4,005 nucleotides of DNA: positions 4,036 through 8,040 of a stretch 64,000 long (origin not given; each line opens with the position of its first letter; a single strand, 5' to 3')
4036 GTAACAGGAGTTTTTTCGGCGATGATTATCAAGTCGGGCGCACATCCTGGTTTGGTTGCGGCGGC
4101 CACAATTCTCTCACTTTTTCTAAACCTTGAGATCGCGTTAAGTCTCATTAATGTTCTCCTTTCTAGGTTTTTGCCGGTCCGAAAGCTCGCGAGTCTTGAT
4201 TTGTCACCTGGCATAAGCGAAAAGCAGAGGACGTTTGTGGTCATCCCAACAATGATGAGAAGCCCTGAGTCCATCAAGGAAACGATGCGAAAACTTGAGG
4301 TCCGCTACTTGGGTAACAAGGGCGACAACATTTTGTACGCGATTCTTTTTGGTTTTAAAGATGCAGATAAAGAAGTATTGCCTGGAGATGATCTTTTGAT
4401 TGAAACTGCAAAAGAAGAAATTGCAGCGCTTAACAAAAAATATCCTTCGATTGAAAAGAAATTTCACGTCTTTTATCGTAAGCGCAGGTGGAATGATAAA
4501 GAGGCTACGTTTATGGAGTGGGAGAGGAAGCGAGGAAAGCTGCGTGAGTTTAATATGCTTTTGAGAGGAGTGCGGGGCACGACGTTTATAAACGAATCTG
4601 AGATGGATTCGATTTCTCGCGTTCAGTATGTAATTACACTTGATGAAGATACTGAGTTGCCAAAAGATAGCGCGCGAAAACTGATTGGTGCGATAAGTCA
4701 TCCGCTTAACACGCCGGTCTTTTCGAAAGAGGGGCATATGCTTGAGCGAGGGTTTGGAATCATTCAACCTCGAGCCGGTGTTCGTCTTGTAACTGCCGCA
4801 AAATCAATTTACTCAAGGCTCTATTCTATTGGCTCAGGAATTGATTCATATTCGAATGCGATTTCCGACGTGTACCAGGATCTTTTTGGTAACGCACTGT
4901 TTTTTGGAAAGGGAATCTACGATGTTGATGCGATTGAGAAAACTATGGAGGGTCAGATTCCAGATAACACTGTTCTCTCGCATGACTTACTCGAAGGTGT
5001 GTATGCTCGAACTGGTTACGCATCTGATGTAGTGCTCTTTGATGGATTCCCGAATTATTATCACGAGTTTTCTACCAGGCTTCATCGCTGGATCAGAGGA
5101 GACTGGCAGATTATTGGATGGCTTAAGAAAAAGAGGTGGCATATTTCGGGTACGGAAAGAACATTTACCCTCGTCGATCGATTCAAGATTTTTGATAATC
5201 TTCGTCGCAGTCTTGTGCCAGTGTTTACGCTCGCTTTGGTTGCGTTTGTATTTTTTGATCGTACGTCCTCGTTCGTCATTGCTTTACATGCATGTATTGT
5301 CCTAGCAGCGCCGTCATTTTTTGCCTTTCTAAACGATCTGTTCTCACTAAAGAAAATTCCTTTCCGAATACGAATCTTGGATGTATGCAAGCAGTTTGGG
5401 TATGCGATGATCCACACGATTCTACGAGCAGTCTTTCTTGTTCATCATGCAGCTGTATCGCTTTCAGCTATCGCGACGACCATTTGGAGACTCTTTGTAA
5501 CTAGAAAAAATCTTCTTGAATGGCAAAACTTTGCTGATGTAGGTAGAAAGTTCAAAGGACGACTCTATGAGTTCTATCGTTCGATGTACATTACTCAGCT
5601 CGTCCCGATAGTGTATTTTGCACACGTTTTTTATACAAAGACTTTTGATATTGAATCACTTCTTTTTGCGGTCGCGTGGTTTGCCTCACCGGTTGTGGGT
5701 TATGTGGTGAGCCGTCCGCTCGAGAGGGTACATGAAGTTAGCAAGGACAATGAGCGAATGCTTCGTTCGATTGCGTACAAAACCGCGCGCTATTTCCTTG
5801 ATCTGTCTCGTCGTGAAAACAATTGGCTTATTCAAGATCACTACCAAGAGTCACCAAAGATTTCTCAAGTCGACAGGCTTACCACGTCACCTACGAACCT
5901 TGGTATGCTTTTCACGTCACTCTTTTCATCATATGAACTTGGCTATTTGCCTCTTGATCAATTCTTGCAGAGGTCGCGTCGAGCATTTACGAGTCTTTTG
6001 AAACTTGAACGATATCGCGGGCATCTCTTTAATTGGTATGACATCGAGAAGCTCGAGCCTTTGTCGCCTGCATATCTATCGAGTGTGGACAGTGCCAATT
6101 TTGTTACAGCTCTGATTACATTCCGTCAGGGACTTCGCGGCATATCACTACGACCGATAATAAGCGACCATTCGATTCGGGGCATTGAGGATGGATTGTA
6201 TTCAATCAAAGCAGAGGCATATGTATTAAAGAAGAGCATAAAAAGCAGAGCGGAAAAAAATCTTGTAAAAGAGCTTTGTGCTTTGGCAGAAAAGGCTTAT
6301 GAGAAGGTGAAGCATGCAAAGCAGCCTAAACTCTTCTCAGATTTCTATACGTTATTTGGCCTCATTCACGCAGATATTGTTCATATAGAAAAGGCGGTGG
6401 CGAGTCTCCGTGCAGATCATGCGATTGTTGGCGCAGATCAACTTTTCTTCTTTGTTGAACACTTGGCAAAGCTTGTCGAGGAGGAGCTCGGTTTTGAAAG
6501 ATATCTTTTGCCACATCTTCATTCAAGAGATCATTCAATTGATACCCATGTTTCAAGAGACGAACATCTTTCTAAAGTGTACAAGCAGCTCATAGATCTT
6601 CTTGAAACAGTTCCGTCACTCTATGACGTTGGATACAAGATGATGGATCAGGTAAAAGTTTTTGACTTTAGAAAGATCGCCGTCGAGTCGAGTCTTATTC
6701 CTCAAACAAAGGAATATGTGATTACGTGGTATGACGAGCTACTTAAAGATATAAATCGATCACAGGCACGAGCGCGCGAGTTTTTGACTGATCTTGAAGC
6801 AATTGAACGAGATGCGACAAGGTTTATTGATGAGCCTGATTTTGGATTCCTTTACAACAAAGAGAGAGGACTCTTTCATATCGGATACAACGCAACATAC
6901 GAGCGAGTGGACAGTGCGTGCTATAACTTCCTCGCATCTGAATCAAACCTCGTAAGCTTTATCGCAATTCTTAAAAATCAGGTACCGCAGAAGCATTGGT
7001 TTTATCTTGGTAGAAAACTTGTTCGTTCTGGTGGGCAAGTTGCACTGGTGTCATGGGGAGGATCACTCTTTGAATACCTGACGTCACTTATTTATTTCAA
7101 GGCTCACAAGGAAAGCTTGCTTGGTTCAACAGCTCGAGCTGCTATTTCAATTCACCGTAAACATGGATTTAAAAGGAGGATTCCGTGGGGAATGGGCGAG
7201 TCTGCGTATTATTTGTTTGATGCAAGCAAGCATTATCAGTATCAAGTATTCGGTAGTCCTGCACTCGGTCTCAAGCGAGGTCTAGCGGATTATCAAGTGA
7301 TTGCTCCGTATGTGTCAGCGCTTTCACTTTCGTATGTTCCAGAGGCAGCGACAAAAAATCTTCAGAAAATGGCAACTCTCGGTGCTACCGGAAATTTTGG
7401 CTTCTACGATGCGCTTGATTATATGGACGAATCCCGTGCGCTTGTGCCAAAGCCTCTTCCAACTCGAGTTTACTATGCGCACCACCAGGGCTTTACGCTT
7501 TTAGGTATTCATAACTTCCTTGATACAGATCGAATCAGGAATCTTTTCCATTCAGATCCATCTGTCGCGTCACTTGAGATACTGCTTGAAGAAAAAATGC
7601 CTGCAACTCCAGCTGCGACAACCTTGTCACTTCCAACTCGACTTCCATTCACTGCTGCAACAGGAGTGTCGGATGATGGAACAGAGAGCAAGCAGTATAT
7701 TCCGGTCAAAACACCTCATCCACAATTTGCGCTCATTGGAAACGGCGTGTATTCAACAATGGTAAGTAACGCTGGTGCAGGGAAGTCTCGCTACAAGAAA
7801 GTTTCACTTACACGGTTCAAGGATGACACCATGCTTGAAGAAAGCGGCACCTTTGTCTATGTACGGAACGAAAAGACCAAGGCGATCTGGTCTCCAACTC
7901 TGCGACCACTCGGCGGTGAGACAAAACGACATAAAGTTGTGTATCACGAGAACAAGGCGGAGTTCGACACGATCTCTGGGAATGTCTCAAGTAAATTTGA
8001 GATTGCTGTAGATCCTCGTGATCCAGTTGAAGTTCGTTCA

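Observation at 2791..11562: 8.8-kb single gene encoding a cyclic beta-1,2-glucan synthase-like GT+GH94 megaprotein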

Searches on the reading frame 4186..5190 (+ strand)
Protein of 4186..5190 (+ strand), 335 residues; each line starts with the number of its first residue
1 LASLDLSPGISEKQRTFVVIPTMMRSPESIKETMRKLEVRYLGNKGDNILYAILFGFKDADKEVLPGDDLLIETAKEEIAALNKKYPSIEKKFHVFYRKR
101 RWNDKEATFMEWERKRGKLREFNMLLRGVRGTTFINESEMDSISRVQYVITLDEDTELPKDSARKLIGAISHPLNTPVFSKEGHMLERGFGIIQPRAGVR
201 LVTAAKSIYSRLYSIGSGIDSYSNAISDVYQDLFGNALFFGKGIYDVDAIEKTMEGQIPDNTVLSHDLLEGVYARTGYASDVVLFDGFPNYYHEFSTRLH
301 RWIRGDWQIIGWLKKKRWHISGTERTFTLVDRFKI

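Call 54: search_protein_families(library=pfam, proteins=[window:4186-5190:+], max_evalue=10)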
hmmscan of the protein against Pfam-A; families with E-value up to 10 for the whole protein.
window:4186-5190:+ (335 aa): 3 families
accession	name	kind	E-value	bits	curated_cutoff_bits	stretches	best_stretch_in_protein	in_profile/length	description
PF00535.33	Glycos_transf_2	-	0.047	14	23.3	1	142-172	80-105/168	Glycosyl transferase family 2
PF13632.12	Glyco_trans_2_3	-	0.073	13.3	27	1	148-305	1-142/198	Glycosyl transferase family group 2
PF09000.15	Cytotoxic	-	0.14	13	22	1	99-123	29-53/80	Cytotoxic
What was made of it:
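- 4186..5190 (+): GT84 glycosyltransferase domain (aa ~466-800). It carries DxD D618/D620, primer Tyr Y687, catalytic base D732 and the R766-W767-x-R769 motif. G521 stands in place of the first UDP-binding Asp. Pfam GT2 models score only below threshold (E 0.05-0.07, call 54).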

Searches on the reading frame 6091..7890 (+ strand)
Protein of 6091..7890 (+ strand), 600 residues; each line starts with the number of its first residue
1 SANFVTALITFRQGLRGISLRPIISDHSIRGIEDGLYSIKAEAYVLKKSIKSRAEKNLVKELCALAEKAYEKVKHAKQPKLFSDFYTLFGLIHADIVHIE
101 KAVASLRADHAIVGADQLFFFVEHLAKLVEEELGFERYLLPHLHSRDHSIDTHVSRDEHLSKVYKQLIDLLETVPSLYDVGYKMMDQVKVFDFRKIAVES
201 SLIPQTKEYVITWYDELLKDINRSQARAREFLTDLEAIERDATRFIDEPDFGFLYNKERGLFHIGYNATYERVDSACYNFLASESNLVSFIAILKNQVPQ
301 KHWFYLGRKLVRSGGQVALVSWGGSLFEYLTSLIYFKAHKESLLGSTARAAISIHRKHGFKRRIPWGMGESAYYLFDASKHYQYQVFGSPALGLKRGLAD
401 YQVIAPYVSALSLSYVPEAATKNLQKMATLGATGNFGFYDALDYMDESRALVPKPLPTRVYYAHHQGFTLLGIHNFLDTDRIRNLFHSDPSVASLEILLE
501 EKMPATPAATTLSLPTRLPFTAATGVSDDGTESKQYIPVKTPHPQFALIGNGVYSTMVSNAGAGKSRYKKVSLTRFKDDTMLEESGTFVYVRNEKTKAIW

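Call 19: search_solved_structures(query=window:6091-7890:+, max_evalue=1e-20, show_alignments=3)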
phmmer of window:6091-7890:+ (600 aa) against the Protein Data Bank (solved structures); distinct sequences matched with E-value up to 1e-20: 3.
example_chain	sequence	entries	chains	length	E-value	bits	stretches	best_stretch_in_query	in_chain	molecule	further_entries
8rf9_A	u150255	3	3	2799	1.5e-73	251.7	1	239-595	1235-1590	Cyclic beta 1-2 glucan synthetase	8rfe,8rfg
8rf0_A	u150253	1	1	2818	1.5e-73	251.7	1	239-595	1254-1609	Cyclic beta-(1,2)-glucan synthase NdvB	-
8wy1_A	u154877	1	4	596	1.2e-65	225.6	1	225-505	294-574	Glycosyltransferase 36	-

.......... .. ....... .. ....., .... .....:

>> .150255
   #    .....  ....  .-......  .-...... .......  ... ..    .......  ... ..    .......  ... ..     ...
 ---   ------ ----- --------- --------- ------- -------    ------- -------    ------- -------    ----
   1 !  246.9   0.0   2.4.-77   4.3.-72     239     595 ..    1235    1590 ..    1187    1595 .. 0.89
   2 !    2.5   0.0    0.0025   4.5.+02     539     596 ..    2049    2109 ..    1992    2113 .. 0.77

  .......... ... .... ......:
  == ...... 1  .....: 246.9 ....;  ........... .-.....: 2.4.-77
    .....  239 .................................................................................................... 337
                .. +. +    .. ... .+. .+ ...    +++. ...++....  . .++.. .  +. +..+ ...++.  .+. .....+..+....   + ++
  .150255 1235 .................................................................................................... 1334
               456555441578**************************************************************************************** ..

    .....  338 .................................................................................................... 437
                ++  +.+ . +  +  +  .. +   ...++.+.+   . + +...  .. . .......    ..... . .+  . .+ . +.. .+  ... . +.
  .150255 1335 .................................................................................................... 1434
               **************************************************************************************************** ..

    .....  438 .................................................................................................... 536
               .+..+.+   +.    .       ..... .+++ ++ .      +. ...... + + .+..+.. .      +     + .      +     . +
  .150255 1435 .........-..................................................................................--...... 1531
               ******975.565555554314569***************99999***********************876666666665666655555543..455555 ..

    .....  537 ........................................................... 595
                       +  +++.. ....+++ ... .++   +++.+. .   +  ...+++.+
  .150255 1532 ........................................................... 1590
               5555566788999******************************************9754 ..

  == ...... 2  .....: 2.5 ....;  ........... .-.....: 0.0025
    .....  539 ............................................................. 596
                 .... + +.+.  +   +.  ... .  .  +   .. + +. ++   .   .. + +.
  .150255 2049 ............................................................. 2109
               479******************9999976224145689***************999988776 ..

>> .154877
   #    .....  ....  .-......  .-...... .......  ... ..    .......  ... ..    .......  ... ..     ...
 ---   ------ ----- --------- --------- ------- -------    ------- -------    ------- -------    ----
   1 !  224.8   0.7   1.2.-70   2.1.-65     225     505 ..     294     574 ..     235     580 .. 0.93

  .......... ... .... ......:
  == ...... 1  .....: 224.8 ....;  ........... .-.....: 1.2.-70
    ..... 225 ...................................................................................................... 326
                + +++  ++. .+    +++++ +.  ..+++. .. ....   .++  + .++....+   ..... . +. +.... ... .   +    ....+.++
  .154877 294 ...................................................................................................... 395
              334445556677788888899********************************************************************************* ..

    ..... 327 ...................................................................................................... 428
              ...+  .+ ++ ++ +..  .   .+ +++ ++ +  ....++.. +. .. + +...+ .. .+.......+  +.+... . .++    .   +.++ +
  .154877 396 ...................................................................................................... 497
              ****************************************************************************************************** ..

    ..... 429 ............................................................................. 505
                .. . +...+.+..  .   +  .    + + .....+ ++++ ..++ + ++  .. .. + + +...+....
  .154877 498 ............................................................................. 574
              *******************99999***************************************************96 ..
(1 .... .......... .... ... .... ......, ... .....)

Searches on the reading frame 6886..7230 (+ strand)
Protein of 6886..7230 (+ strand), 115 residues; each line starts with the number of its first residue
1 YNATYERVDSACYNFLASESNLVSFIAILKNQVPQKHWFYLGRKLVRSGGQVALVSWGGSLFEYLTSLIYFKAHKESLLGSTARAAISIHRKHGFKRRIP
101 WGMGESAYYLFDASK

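Call 73: find_related_loci(query=A1, collection=metagenome_contigs, flank=7000)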
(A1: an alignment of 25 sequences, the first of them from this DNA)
Query A1 (115 aa) in metagenome_contigs; peptide patterns used: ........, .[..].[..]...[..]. (x = any residue, [..] = any of these).
344 stretches matched a pattern; 261 encode a relative of the query (tblastn E <= 1e-3); the best 80 are kept; 79 distinct loci.
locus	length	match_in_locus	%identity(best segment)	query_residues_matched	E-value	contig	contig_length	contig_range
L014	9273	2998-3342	76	1-115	8e-60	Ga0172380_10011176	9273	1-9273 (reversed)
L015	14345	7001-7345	77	1-115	2e-59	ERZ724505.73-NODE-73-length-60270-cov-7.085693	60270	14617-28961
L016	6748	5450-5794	69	1-115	2e-52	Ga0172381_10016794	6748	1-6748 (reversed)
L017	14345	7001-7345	68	1-115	1e-50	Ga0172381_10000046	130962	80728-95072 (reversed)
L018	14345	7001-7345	65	1-115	2e-50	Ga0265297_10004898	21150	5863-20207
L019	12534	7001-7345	65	1-115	1e-49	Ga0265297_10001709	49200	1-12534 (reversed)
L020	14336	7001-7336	68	1-112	2e-49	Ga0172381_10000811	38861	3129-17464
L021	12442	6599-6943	65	1-115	3e-49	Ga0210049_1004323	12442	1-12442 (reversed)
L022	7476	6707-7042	68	1-112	4e-49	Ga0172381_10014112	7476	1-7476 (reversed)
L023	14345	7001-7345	64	1-115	9e-49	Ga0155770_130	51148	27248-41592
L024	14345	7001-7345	64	1-115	9e-49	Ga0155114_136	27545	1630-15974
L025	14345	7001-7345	64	1-115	2e-48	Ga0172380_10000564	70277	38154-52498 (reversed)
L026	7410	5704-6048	64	1-115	2e-48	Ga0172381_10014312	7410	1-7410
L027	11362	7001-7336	67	1-112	7e-48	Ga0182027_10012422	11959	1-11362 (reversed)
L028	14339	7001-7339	67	1-112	2e-47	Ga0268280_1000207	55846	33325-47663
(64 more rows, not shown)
